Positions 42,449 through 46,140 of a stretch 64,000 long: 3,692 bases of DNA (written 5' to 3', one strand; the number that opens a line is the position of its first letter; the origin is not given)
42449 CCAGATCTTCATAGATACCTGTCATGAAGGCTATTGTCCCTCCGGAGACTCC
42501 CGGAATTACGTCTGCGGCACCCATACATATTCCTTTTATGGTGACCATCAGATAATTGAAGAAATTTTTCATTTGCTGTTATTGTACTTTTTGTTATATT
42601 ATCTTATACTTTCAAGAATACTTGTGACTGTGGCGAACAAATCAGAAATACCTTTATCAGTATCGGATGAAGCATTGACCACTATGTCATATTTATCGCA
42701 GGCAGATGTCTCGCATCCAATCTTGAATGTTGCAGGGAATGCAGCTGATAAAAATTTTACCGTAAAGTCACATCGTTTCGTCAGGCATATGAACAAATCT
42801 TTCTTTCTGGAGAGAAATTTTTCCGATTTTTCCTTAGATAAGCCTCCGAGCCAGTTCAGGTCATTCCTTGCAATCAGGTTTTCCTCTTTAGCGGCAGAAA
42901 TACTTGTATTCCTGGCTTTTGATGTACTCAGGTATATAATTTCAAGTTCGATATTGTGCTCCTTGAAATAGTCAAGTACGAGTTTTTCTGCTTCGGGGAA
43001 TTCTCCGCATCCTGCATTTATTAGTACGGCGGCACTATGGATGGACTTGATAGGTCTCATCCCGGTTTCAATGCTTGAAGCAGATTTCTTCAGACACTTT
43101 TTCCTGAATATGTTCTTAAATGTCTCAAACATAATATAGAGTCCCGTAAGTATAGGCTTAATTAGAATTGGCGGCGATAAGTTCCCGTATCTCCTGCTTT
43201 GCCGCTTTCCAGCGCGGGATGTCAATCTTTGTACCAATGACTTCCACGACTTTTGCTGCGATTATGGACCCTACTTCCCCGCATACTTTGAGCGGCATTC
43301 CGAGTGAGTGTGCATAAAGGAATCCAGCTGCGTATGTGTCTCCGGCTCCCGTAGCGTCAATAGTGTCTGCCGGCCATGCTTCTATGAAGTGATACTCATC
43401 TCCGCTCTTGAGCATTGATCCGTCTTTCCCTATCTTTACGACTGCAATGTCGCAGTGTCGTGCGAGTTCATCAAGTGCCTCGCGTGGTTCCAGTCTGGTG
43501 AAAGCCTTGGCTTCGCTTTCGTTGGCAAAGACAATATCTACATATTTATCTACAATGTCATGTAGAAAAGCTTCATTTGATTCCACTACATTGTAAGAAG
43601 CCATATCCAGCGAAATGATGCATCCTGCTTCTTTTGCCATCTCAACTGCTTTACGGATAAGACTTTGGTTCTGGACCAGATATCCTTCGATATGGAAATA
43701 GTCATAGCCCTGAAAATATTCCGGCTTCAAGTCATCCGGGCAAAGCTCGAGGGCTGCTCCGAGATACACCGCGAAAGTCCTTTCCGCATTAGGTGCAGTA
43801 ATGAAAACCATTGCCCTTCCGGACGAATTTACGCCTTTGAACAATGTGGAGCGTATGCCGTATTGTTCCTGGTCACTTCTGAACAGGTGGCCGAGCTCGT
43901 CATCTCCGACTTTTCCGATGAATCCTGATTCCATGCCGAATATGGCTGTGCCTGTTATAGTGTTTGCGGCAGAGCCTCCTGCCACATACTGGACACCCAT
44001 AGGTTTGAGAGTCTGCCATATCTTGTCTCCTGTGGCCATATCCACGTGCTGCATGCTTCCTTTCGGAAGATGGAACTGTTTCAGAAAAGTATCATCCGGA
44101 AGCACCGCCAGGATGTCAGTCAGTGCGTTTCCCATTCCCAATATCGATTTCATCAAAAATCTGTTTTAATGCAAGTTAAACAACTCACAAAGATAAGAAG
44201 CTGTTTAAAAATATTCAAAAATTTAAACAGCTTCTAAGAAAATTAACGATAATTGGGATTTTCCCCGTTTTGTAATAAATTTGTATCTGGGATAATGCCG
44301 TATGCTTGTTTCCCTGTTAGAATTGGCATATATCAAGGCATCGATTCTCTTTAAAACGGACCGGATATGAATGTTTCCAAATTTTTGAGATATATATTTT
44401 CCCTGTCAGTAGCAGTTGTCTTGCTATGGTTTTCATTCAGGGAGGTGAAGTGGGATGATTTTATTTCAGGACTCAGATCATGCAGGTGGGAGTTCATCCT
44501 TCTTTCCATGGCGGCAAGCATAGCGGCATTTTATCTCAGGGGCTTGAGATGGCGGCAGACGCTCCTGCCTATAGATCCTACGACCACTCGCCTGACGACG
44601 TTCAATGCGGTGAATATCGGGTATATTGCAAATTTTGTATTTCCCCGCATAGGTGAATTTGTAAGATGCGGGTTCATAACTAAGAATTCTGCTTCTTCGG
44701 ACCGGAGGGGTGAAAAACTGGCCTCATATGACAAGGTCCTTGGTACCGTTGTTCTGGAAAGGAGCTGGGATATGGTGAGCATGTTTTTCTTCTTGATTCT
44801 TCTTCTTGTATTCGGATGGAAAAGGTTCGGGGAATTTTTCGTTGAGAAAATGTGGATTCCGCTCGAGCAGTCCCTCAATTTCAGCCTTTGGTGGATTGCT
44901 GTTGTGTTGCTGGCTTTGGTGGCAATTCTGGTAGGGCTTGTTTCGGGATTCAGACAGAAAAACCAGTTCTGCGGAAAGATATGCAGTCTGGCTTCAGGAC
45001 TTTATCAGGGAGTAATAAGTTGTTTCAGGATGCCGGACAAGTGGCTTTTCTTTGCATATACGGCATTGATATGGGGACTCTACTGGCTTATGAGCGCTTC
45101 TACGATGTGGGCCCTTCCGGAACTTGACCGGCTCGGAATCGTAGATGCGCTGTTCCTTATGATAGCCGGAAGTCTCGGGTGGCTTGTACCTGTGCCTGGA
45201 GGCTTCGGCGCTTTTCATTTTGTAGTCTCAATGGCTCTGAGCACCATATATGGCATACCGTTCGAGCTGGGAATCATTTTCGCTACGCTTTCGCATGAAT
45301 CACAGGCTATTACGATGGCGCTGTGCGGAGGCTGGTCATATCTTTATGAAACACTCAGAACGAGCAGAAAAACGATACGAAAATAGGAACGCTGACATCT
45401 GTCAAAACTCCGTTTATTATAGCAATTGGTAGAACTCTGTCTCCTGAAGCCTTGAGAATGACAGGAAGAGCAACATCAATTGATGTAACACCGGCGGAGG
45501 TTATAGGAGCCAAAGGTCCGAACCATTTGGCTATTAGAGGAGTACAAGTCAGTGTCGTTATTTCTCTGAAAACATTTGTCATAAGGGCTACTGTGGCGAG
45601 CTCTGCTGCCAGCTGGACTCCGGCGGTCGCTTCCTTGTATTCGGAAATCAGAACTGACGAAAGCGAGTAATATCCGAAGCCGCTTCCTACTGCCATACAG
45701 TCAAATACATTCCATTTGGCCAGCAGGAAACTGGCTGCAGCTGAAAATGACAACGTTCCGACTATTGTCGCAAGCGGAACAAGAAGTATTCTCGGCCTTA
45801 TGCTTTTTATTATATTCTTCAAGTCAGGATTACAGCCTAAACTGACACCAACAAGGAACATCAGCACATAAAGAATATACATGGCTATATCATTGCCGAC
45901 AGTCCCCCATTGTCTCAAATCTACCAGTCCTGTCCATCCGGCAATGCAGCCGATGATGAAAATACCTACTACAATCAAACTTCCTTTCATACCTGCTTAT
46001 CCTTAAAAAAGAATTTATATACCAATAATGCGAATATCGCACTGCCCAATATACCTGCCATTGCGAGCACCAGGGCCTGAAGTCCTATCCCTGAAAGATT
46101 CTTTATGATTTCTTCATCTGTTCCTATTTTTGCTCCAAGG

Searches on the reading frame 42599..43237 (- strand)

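Call 29: search_protein_families(library=pfam, proteins=[window:42599-43237:-])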
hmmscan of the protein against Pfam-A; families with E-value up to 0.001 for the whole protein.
window:42599-43237:- (212 aa): 1 family
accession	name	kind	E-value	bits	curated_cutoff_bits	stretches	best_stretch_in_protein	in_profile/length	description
PF21857.2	DUF6913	-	1.5e-18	67.7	27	1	41-194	1-153/166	Family of unknown function (DUF6913)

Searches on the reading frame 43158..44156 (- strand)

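Call 29: search_protein_families(library=pfam, proteins=[window:43158-44156:-])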
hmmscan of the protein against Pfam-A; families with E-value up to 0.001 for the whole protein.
window:43158-44156:- (332 aa): 1 family
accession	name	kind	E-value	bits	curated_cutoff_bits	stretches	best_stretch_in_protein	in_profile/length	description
PF00294.29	PfkB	-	8.7e-42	143.9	25.8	1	51-314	27-300/302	pfkB family carbohydrate kinase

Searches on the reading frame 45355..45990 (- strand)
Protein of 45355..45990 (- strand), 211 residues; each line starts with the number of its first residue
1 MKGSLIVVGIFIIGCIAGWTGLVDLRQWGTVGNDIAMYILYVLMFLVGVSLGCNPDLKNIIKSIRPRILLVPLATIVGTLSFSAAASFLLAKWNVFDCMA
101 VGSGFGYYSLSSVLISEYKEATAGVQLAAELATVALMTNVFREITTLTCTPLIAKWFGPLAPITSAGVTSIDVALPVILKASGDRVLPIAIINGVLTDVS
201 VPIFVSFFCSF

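Call 29: search_protein_families(library=pfam, proteins=[window:45355-45990:-])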
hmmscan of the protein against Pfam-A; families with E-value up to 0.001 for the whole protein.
window:45355-45990:- (211 aa): 2 families
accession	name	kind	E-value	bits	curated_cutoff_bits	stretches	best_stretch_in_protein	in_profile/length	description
PF03956.18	Lys_export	-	1.2e-63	214.5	23.8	1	9-209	2-190/190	Lysine exporter LysO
PF03812.18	KdgT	-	0.0002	21.3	25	1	42-157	194-302/305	2-keto-3-deoxygluconate permease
